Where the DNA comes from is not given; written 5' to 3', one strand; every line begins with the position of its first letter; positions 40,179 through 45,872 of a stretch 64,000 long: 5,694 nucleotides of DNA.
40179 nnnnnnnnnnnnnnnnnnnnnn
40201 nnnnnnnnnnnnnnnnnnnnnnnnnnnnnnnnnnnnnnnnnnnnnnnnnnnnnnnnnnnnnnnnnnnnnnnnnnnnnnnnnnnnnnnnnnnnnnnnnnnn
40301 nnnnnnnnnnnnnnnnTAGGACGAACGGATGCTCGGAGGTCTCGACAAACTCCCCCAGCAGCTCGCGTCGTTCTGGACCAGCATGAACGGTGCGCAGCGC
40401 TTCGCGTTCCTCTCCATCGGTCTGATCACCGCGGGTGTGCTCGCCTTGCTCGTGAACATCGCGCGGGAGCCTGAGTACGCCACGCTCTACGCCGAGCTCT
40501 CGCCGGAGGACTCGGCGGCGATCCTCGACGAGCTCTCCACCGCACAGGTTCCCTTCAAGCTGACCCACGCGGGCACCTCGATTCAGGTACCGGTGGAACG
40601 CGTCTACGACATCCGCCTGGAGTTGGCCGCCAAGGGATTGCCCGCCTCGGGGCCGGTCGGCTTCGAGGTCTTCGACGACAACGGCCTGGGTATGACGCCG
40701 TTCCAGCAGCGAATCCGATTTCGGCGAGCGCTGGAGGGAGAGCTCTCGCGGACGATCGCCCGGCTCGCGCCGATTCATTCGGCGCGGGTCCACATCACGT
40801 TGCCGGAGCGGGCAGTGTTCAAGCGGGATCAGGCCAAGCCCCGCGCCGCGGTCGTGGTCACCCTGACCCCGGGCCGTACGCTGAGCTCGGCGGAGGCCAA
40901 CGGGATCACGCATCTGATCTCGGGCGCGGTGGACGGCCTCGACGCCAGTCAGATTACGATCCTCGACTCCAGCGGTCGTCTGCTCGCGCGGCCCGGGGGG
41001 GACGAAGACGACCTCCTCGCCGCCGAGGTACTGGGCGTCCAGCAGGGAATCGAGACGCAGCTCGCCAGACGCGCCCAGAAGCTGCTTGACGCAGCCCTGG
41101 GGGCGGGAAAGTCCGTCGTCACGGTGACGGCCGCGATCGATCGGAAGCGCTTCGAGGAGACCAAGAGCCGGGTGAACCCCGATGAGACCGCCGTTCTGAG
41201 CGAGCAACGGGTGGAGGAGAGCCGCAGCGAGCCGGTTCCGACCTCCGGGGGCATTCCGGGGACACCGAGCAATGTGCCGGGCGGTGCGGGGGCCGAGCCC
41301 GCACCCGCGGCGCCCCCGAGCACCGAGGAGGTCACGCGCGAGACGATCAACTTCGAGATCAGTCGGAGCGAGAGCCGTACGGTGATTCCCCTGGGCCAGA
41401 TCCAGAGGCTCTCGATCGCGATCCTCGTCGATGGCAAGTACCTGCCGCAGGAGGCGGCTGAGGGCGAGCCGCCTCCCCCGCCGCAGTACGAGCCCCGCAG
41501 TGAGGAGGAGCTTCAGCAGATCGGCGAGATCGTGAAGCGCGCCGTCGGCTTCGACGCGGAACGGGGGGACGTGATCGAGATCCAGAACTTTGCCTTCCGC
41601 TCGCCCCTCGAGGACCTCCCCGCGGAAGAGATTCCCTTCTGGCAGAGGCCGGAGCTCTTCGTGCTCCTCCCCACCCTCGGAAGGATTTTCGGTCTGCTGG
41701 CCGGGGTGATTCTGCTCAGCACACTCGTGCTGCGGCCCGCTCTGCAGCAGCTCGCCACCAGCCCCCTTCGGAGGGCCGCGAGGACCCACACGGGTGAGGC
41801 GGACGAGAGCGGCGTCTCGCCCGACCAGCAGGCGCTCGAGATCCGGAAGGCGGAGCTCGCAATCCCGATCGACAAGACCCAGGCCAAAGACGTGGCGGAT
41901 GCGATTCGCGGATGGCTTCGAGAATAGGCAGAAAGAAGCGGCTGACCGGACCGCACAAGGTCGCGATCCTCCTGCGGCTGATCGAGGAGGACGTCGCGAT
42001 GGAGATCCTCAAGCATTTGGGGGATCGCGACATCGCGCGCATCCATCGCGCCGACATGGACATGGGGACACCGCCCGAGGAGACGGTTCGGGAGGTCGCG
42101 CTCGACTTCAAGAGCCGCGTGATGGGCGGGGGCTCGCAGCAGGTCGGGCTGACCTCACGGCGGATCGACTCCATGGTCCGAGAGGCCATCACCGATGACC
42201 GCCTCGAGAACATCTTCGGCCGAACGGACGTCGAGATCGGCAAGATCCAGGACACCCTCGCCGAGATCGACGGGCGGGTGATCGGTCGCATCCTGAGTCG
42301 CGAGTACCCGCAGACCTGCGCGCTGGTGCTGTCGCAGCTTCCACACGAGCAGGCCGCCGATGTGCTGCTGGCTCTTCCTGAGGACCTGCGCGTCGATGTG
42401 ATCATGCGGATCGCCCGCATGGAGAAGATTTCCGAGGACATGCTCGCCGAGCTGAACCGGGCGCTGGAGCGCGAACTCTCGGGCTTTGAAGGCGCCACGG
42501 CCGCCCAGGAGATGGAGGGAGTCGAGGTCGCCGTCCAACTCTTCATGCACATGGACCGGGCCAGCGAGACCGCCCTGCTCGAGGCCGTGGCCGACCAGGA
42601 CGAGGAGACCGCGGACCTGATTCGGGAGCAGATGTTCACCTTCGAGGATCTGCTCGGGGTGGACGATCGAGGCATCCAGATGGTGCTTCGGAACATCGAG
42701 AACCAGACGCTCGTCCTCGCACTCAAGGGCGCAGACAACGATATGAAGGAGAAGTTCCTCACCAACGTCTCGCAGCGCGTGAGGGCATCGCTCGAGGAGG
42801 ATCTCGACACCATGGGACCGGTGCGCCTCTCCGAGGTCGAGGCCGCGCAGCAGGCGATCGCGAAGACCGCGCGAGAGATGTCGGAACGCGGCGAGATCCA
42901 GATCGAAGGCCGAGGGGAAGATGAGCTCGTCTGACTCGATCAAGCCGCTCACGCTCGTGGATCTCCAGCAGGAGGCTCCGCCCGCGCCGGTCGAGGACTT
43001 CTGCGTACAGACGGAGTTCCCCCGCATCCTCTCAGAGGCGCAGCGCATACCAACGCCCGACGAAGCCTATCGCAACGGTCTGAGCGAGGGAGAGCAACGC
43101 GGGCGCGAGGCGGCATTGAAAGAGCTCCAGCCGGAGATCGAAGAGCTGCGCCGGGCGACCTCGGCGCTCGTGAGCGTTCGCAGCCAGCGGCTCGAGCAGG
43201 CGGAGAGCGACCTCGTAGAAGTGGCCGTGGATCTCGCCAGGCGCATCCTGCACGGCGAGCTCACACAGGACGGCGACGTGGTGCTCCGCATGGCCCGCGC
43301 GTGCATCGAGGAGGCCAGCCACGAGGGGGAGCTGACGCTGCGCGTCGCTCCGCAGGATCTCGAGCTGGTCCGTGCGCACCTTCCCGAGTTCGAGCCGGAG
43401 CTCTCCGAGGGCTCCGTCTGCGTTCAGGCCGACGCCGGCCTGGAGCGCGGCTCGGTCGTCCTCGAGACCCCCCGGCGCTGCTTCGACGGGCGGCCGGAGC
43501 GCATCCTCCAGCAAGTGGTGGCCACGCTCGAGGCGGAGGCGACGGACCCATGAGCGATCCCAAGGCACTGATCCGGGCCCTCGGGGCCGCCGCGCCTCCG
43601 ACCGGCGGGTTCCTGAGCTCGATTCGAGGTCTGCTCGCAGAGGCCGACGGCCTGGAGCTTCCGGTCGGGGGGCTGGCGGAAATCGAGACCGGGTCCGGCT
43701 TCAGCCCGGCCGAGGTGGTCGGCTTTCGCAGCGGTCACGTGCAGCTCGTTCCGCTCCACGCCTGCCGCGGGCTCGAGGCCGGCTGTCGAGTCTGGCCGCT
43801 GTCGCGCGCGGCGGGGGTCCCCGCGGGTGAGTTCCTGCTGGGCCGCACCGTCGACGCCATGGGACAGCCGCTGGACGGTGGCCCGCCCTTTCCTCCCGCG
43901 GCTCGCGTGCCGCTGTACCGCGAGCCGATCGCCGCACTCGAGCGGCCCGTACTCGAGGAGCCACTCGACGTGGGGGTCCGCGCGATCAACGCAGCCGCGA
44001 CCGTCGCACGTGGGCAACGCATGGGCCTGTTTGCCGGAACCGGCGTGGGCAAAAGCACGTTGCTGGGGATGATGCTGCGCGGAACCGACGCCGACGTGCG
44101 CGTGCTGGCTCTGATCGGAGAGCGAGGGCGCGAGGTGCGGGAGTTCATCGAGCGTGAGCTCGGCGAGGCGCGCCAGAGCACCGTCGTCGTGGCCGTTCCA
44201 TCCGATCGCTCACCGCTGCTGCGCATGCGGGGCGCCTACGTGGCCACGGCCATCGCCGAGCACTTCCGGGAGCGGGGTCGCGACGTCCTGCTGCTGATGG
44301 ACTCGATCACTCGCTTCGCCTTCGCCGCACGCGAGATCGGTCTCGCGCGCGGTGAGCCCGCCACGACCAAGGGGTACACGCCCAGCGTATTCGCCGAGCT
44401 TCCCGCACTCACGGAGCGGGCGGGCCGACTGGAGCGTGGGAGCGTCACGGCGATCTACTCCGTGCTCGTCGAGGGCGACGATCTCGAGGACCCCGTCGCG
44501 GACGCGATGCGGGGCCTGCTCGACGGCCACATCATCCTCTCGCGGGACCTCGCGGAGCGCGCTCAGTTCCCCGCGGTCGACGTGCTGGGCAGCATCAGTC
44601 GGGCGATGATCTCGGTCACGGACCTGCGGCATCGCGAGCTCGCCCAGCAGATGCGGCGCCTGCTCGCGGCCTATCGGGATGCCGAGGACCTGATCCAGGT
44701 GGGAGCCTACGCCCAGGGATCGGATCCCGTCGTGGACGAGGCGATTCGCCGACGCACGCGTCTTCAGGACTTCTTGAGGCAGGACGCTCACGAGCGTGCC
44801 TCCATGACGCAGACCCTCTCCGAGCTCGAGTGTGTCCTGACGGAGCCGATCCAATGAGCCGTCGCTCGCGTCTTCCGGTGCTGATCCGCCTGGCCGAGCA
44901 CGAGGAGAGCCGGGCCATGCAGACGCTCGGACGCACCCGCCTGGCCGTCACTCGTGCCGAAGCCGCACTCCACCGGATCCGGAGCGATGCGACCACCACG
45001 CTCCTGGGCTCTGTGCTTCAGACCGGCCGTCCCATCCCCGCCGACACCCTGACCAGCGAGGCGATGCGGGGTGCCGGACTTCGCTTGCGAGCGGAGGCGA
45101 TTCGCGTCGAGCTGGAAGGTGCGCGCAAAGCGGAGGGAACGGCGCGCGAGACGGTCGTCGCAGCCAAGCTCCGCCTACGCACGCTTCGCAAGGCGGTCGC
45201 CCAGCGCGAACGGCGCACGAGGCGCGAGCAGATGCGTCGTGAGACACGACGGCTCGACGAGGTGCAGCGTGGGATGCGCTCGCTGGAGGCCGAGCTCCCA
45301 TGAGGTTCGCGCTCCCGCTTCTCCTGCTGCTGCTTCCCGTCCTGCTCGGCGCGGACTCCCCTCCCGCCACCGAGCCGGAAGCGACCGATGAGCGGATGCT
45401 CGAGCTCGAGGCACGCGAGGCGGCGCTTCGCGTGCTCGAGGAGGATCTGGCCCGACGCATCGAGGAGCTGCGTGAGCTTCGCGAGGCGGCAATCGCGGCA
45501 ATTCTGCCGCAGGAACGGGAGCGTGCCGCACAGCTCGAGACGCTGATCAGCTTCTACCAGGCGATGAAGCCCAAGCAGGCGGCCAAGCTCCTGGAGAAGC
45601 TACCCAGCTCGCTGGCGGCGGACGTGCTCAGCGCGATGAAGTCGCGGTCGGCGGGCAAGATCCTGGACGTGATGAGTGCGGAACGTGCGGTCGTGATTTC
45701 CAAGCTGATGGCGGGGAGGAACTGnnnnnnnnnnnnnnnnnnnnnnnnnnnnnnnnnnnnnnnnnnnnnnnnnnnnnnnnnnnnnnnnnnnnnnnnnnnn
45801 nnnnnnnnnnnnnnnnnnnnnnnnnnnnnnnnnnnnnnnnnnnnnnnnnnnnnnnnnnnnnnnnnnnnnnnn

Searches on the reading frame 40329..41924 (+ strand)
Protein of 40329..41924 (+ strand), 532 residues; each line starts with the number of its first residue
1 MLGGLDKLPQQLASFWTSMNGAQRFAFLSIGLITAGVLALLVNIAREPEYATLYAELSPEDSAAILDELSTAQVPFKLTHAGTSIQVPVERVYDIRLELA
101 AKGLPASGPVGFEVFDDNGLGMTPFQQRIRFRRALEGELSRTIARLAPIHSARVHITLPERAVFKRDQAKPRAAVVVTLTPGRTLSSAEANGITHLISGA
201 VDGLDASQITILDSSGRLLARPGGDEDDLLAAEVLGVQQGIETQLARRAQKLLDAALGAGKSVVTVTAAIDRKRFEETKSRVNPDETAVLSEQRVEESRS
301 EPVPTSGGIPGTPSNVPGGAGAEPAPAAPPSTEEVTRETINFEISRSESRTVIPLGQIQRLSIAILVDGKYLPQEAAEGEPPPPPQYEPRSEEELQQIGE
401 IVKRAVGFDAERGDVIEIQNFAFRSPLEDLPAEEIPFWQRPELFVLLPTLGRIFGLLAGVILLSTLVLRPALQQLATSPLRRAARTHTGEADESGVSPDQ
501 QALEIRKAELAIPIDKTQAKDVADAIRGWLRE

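Call 63: search_protein_families(library=pfam, proteins=[window:40329-41924:+], max_evalue=0.0001)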
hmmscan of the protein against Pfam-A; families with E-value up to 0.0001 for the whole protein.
window:40329-41924:+ (532 aa): 2 families
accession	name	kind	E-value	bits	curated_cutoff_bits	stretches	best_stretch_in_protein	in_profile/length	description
PF01514.23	YscJ_FliF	-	5.9e-61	205.9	24.4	1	46-220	2-178/179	Secretory protein of YscJ/FliF family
PF08345.17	YscJ_FliF_C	-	2.1e-39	135.8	23.8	1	253-423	1-147/147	Flagellar M-ring protein C-terminal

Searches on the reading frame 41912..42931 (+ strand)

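Call 63: search_protein_families(library=pfam, proteins=[window:41912-42931:+], max_evalue=0.0001)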
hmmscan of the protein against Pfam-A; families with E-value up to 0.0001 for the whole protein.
window:41912-42931:+ (340 aa): 4 families
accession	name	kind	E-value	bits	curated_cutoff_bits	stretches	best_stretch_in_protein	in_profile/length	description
PF01706.21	FliG_C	-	4.1e-40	136.8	23.3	1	225-331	2-108/108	FliG C-terminal domain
PF14841.11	FliG_M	-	9.5e-29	99.9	25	1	123-192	3-72/76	FliG middle domain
PF14842.11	FliG_N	-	8.4e-19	68.5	25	1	11-105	2-95/104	FliG N-terminal domain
PF03448.22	MgtE_N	-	5.7e-05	24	25.9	0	113-167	31-85/102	MgtE intracellular N domain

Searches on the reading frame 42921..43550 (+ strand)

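Call 63: search_protein_families(library=pfam, proteins=[window:42921-43550:+], max_evalue=0.0001)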
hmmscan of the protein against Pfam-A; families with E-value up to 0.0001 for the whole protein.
window:42921-43550:+ (210 aa): 1 family
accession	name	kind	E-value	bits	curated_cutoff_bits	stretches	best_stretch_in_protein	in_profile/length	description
PF02108.21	FliH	-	8.8e-17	61.7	24.1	1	72-190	3-119/128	Flagellar assembly protein FliH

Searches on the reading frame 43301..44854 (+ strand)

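Call 63: search_protein_families(library=pfam, proteins=[window:43301-44854:+], max_evalue=0.0001)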
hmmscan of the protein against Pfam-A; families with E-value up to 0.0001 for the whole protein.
window:43301-44854:+ (518 aa): 2 families
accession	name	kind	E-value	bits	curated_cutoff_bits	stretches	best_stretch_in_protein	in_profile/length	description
PF00006.31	ATP-synt_ab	-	2.6e-78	262.9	29.5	1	225-433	1-213/213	ATP synthase alpha/beta family, nucleotide-binding domain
PF18269.6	T3SS_ATPase_C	-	3.1e-26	91.4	22.7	1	442-510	3-71/72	T3SS EscN ATPase C-terminal domain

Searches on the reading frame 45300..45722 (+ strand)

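Call 23: search_protein_families(library=pfam, proteins=[window:45300-45722:+], max_evalue=0.001)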
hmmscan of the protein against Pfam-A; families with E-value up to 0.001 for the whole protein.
window:45300-45722:+ (141 aa): 1 family
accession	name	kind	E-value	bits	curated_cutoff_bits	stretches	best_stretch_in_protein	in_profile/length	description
PF03448.22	MgtE_N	-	3.7e-07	31.1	25.9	1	48-137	4-97/102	MgtE intracellular N domain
